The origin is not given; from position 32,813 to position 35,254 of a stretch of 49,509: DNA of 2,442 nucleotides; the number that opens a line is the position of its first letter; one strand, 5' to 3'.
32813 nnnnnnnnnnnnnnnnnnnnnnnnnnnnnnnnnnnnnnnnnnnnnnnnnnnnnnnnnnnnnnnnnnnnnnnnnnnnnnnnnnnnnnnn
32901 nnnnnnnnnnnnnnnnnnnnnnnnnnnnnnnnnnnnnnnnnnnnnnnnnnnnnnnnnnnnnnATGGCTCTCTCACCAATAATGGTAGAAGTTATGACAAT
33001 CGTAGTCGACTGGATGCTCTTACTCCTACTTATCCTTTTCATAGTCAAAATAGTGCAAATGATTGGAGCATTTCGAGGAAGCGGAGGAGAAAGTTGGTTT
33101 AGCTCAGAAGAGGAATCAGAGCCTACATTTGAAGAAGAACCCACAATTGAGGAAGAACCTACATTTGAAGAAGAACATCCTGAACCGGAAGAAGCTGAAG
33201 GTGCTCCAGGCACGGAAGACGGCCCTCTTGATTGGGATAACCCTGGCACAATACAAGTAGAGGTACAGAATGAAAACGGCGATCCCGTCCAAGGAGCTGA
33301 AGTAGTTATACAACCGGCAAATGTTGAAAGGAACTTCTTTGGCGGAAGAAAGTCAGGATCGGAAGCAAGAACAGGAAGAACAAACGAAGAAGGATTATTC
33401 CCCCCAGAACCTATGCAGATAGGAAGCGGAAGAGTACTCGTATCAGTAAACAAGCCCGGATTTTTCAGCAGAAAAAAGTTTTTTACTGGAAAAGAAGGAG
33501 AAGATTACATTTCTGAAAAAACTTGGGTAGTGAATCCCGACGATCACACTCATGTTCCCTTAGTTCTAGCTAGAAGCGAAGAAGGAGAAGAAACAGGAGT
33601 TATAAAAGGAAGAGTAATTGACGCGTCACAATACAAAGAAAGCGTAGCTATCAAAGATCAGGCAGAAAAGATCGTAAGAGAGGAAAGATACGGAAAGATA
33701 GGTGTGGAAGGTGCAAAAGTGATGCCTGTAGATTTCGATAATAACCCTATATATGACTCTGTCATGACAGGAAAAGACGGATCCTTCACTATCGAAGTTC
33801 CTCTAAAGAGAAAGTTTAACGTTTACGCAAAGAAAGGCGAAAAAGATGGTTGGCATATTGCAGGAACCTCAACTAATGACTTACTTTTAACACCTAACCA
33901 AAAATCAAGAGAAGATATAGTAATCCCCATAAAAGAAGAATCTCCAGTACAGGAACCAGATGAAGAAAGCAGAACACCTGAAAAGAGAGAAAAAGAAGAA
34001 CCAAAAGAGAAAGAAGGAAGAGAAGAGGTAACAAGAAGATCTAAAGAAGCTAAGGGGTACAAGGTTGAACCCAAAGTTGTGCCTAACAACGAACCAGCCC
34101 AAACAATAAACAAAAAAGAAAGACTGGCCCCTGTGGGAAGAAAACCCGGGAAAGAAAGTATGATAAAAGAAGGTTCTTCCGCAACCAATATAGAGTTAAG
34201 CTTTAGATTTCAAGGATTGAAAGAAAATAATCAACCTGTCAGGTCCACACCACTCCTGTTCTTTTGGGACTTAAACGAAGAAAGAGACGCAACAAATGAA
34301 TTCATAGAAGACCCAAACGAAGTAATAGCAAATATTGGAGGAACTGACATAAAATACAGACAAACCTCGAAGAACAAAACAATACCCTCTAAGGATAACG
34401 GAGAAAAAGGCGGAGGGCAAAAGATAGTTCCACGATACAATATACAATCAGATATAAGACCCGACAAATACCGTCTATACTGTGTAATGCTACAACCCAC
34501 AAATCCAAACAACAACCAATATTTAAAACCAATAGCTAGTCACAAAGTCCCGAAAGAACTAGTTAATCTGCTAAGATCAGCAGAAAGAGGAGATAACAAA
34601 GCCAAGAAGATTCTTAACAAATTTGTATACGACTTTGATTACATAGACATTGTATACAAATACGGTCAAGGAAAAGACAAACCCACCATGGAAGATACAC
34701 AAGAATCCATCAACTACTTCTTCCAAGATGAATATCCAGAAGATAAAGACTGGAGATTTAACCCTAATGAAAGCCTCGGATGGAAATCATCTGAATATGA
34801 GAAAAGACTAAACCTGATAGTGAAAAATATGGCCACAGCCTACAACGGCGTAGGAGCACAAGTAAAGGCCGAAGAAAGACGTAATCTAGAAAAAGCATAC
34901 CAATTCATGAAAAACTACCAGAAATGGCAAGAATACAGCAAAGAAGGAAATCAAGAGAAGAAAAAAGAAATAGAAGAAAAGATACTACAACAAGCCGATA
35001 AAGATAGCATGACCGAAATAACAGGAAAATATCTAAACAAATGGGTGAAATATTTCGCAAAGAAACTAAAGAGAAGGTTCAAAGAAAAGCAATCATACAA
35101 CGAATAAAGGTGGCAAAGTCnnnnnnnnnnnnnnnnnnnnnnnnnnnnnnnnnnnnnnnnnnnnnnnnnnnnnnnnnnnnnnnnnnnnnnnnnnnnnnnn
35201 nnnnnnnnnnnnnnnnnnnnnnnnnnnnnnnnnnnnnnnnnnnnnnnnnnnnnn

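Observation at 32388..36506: Four-gene operon of unrecognisable membrane and coiled-coil proteins next to the recombinase cassette: candidate novel envelope system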

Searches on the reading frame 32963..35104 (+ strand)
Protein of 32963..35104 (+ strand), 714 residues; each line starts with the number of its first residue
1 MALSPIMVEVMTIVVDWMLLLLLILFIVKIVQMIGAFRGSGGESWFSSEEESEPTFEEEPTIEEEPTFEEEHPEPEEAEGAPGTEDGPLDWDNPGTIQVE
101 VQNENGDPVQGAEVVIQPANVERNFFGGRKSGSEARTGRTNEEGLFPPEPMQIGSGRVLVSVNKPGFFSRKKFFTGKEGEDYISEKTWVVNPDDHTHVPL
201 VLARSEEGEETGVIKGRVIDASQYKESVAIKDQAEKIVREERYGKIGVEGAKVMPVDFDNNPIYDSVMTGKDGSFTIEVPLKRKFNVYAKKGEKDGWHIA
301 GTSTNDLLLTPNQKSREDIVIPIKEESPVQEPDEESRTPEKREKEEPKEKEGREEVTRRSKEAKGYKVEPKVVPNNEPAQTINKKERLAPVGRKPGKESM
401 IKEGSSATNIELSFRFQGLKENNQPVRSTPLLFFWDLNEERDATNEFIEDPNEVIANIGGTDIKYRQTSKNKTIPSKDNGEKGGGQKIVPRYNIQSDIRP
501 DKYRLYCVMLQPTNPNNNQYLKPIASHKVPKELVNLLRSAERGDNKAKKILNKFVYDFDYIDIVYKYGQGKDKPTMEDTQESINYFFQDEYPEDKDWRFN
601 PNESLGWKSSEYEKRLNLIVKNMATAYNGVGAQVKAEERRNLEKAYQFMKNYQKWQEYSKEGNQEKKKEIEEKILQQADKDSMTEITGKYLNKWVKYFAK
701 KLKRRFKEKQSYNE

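Call 3: search_protein_families(library=pfam, proteins=[window:32963-35104:+], max_evalue=1)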
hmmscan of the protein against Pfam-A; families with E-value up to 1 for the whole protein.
window:32963-35104:+ (714 aa): 3 families
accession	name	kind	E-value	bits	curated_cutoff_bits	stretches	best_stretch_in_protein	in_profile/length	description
PF13620.12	CarboxypepD_reg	-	1.4e-06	29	32.3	1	96-172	1-64/82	Carboxypeptidase regulatory-like domain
PF17789.7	MG4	-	0.051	14.2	24.7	1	96-145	17-55/95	Macroglobulin domain MG4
PF02369.22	Big_1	-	0.23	12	34.9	0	96-122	20-46/93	Bacterial Ig-like domain (group 1)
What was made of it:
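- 33230..33574 (+): g2 β-sandwich 1 (aa 90-204), LDxxNPG-type; the conserved core of the g2N family. Pfam CarboxypepD_reg E=1.4e-6, 29 bits, below the 32.3-bit cut-off (call 3).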

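Call 4: search_protein_families(library=phrogs, proteins=[window:32963-35104:+], max_evalue=1)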
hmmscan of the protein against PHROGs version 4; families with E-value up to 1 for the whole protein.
window:32963-35104:+ (714 aa): 1 family
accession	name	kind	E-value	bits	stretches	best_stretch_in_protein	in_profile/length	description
phrog_12638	-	unknown function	0.94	10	0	54-123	205-271/291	-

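Call 8: find_homologous_proteins(query=window:32963-35104:+, max_evalue=0.001)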
Query window:32963-35104:+ (714 aa): 1 proteins with E <= 0.001 among 8000 candidates.
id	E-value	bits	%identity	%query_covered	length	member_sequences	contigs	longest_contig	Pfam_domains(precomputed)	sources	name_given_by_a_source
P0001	0.0e+0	1587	100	99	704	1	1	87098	PF27546.1,PF13620.13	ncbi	-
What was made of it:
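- Tried and rejected: The low-complexity linkers probably swamped the candidate list in call 8.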

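Call 9: search_protein_families(library=ncbifam, proteins=[window:32963-35104:+], max_evalue=1)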
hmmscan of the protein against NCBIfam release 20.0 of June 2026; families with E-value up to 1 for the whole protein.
window:32963-35104:+ (714 aa): 2 families
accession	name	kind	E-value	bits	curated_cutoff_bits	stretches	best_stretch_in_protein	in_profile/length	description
NF033587.1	transpos_IS6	equivalog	0.096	12.4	125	1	635-712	100-181/202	IS6 family transposase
NF004068.0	PRK05580.1-5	equivalog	0.41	8.6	1249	1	593-709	126-239/795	primosomal protein N'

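Call 10: find_encoding_contigs(protein=P0001, flank=10000, max_places=6)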
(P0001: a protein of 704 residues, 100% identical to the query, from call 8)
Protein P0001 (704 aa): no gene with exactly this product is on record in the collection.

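Call 23: search_solved_structures(query=window:32963-35104:+, max_evalue=1)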
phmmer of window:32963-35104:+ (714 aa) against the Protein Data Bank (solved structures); distinct sequences matched with E-value up to 1: 0.

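Call 25: search_protein_families(library=padloc, proteins=[window:32963-35104:+], max_evalue=0.1)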
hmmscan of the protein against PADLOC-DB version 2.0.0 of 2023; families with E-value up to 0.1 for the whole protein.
window:32963-35104:+ (714 aa): 0 families

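Call 30: search_protein_representatives(protein=window:32963-35104:+)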
Query: 714 residues. Proteins with E-value up to 0.001 (for the whole library): 13; up to 1e-10: 2; up to 1e-30: 1. The best 13 are listed.
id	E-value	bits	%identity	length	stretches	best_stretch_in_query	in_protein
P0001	0.0e+00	1586.7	100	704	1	11-714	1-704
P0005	3.5e-17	78.8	35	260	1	5-181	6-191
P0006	4.5e-10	55.4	35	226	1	1-168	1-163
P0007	7.9e-10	54.5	29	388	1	15-205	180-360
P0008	1.4e-08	50.4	29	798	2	213-354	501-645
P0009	1.6e-08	50.2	28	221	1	7-210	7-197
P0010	1.7e-07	46.8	27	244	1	1-156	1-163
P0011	1.9e-07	46.7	35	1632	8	423-468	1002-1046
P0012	1.9e-05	40.1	33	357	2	95-189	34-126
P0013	5.5e-05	38.5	27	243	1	6-207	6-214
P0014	1.8e-04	36.8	28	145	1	10-126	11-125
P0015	5.9e-04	35.1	27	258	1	11-165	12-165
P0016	7.1e-04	34.9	32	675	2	239-363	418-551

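Call 42: find_encoding_contigs(protein=P0015, flank=10000)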
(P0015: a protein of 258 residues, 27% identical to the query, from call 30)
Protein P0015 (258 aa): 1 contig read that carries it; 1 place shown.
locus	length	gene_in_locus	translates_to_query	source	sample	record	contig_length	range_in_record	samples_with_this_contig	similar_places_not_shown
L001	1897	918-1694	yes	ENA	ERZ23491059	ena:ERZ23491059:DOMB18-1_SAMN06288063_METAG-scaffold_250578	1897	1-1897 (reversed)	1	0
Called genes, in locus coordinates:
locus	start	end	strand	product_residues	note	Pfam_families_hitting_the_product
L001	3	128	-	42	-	?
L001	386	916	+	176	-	-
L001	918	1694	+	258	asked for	-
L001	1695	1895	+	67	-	?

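Call 52: list_cluster_members(proteins=[P0005, P0006, P0007, P0008, P0009, P0010, P0013, P0014, P0016, L001:386-913:+])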
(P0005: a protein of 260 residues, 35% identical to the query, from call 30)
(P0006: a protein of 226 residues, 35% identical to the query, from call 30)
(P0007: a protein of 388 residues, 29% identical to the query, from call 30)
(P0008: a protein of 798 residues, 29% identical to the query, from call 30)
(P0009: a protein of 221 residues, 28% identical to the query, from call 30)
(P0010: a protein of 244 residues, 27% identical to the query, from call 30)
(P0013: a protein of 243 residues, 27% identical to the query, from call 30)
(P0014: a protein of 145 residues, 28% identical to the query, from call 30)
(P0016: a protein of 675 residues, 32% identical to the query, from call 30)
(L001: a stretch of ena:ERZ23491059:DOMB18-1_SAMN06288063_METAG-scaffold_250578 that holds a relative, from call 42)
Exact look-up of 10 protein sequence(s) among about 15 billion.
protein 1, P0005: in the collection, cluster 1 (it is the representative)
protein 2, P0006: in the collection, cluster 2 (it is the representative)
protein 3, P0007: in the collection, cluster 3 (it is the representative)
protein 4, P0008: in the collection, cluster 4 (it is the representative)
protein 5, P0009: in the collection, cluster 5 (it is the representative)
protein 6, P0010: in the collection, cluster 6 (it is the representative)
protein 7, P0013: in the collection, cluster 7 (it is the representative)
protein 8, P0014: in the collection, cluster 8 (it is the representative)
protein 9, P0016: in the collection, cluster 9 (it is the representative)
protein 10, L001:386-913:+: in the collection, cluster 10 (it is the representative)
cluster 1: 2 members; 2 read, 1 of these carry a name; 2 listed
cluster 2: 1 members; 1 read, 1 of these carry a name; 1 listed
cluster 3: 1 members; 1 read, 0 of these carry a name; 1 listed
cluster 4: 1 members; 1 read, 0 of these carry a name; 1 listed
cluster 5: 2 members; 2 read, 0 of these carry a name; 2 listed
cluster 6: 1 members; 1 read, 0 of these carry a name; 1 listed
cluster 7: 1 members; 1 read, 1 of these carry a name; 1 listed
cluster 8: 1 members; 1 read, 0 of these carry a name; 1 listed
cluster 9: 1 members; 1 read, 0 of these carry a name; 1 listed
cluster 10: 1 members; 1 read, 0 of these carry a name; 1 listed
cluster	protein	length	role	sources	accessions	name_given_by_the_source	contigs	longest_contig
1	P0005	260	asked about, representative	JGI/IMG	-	hypothetical protein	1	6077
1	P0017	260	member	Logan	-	-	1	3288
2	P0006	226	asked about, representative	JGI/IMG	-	hypothetical protein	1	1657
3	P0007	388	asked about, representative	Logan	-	-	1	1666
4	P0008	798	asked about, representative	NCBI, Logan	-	-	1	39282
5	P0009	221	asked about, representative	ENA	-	-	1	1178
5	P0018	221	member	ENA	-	-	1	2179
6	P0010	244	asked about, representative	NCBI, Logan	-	-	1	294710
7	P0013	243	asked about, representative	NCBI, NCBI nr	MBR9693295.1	hypothetical protein GOV07_05220 [Candidatus Woesearchaeota archaeon] | hypothetical protein [Candidatus Woesearchaeota archaeon]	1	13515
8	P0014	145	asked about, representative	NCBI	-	-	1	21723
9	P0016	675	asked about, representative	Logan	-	-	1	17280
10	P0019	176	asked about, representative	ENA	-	-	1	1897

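Call 53: find_encoding_contigs(protein=P0010, flank=10000, max_places=3)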
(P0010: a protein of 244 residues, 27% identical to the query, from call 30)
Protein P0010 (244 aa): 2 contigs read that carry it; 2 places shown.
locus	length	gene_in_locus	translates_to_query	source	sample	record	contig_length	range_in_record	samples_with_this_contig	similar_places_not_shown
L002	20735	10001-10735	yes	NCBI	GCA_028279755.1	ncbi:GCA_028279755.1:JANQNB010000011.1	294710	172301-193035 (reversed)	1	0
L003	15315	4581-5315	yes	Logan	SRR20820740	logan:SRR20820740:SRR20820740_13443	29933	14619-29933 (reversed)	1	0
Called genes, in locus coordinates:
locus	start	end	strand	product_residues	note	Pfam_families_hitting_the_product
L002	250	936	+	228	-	PF20143:NAD_kinase_C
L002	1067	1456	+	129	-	-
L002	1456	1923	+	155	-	PF04471:Mrr_cat (weak)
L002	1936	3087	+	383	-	-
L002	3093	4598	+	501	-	PF00004:AAA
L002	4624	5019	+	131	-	-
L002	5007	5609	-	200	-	PF01170:UPF0020 (weak), PF05175:MTS, PF03602:Cons_hypoth95, PF06325:PrmA, PF02475:TRM5-TYW2_MTfase (weak), PF09445:Methyltransf_15 (weak), PF13847:Methyltransf_31, PF13649:Methyltransf_25 (weak)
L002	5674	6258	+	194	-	-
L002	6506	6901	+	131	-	PF03551:PadR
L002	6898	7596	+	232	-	PF01255:Prenyltransf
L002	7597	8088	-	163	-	-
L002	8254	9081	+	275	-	PF02899:Phage_int_SAM_1 (faint), PF13495:Phage_int_SAM_4, PF00589:Phage_integrase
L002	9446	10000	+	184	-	-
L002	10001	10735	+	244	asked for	PF16118:DUF4834 (faint)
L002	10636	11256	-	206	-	-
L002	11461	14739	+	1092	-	-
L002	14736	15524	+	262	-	-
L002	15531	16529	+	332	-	-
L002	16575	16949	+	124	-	-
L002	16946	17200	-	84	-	PF01247:Ribosomal_L35Ae, PF01782:RimM (faint)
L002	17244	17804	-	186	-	-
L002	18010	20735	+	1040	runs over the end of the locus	PF00133:tRNA-synt_1, PF01921:tRNA-synt_1f (faint), PF09334:tRNA-synt_1g, PF01406:tRNA-synt_1e (weak), PF08264:Anticodon_1, PF19302:DUF5915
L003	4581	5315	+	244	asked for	PF16118:DUF4834 (faint)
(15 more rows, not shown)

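Call 56: find_encoding_contigs(protein=P0008, flank=10000, max_places=2)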
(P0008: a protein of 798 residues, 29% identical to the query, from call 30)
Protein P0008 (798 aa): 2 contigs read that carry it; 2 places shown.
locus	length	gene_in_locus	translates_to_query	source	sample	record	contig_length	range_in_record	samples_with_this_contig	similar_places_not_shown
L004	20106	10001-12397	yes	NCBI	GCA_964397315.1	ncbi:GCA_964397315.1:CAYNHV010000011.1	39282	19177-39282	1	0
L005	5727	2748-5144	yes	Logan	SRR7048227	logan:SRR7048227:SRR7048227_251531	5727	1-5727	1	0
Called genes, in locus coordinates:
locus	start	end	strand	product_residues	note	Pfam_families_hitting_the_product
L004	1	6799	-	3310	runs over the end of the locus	PF13385:Laminin_G_3, PF17957:Big_7 (weak), PF27237:AF_1625_C, PF05048:NosD, PF13229:Beta_helix, PF05048:NosD, PF13229:Beta_helix, PF19077:Big_13 (faint)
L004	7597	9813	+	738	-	PF01494:FAD_binding_3, PF05834:Lycopene_cycl (weak), PF07992:Pyr_redox_2, PF01266:DAO (weak), PF22578:GGR_cat, PF00348:polyprenyl_synt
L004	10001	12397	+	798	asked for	PF13620:CarboxypepD_reg (faint)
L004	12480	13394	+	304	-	-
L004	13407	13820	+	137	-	-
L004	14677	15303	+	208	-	-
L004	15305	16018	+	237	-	-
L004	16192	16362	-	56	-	-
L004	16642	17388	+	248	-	PF02535:Zip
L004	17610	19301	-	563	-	PF00749:tRNA-synt_1c, PF03950:tRNA-synt_1c_C, PF20974:tRNA-synt_1c_C2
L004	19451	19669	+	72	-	PF00125:Histone, PF07524:Bromo_TP (faint), PF15511:CENP-T_C (weak), PF00808:CBFD_NFYB_HMF, PF15630:CENP-S (weak)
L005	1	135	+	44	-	?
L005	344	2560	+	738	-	PF01494:FAD_binding_3, PF05834:Lycopene_cycl (weak), PF07992:Pyr_redox_2, PF01266:DAO (weak), PF22578:GGR_cat, PF00348:polyprenyl_synt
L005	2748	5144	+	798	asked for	PF13620:CarboxypepD_reg (faint)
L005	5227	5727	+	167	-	?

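Call 57: find_encoding_contigs(protein=P0016, flank=10000, max_places=2)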
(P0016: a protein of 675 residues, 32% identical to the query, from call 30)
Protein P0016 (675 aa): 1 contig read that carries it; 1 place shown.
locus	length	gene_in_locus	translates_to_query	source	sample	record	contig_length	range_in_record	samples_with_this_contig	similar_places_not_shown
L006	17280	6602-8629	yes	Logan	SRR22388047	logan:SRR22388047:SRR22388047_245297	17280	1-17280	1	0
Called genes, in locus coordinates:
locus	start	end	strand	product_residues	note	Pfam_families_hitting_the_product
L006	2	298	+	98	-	?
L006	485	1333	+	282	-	PF02899:Phage_int_SAM_1 (faint), PF13495:Phage_int_SAM_4 (weak), PF00589:Phage_integrase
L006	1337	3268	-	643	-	-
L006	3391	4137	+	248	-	-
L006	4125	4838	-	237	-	PF09754:PAC2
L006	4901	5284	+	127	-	PF04430:DUF498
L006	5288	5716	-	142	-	PF05168:HEPN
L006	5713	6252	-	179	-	PF18765:Polbeta, PF01909:NTP_transf_2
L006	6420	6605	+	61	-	-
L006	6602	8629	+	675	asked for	PF13620:CarboxypepD_reg, PF13715:CarbopepD_reg_2 (weak)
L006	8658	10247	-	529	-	-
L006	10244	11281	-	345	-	-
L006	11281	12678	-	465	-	-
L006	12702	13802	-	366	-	-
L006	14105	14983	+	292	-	-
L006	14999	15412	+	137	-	-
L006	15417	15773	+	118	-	-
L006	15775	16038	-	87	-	PF01247:Ribosomal_L35Ae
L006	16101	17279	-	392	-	?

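Call 58: find_encoding_contigs(protein=P0013, flank=10000, max_places=2)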
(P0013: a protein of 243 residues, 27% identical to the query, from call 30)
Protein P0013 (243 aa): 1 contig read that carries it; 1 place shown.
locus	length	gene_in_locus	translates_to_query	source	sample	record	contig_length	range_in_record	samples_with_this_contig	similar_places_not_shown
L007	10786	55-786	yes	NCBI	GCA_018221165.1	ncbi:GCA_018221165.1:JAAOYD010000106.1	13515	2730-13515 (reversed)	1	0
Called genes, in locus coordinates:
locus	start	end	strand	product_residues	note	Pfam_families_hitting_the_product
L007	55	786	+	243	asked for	-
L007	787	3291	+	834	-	-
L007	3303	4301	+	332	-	-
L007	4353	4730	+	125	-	-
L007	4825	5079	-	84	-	PF01247:Ribosomal_L35Ae, PF01782:RimM (faint)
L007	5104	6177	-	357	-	-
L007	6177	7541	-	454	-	PF03734:YkuD (weak)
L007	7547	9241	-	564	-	-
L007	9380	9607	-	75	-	-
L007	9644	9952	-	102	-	PF00338:Ribosomal_S10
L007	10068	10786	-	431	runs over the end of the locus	PF00009:GTP_EFTU, PF01926:MMR_HSR1 (faint), PF03144:GTP_EFTU_D2, PF03143:GTP_EFTU_D3, PF22594:GTP-eEF1A_C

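Call 65: find_encoding_contigs(protein=P0002, flank=6000, max_places=2)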
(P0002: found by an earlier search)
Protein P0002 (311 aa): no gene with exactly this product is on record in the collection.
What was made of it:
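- Tried and rejected: Look-ups of the window's own proteins on contigs failed (calls 10, 65), so the source assembly and the meaning of the precomputed family PF27546 on P0001 could not be established.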

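Call 78: search_protein_families(library=pfam, proteins=[L002:10732-14736:+, L007:787-3288:+, L002:14736-15521:+, L004:14677-15300:+, L004:15305-16015:+], max_evalue=0.05)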
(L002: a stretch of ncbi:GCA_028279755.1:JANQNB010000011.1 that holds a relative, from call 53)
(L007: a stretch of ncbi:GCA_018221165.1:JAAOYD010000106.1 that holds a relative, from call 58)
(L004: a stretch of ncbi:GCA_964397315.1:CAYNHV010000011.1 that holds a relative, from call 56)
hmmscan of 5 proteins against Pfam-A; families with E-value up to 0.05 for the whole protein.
L002:10732-14736:+ (1335 aa): 0 families

L007:787-3288:+ (834 aa): 0 families

L002:14736-15521:+ (262 aa): 1 family
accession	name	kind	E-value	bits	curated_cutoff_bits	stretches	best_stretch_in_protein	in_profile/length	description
PF23452.1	HPAT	-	0.0046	16.8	23.9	1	178-229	168-219/307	Hydroxyproline O-arabinosyltransferase family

L004:14677-15300:+ (208 aa): 4 families
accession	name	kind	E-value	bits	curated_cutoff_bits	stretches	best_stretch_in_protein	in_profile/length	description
PF16746.10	BAR_3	-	0.00097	19.3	31.7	1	13-116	21-118/235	BAR domain of APPL family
PF20667.3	Sec10_N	-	0.039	14.5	27.4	0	15-95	14-88/118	Exocyst complex component Sec10, N-terminal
PF24611.2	Spectrin_Anc-1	-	0.049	14.3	33.2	0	14-56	25-67/115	Nuclear anchorage protein 1, spectrin-like repeat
PF05377.16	FlaC_arch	-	0.05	14.5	27.8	0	75-109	5-39/55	Flagella accessory protein C (FlaC)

L004:15305-16015:+ (237 aa): 1 family
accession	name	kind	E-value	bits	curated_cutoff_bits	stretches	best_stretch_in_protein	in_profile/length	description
PF14282.11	FlxA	-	0.037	14.6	26.3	1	84-159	12-88/101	FlxA-like protein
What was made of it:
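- On CarboxypepD_reg (PF13620) β-sandwich: Homologues give faint or weak hits (calls 56, 57, 78).
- On Toastrack (DUF4097/DUF2154/DUF2807): No hit in g2 or in any middle protein (calls 3, 78).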

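Call 91: search_dna_similar(query=window:32963-35104:+, collection=phages, mode=protein, max_evalue=0.001)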
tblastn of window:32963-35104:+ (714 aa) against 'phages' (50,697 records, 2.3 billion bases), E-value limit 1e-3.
No match.

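Call 92: search_dna_similar(query=window:32963-35104:+, collection=plasmids, mode=protein, max_evalue=0.001)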
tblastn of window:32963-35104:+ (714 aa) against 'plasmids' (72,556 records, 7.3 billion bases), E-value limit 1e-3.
No match.
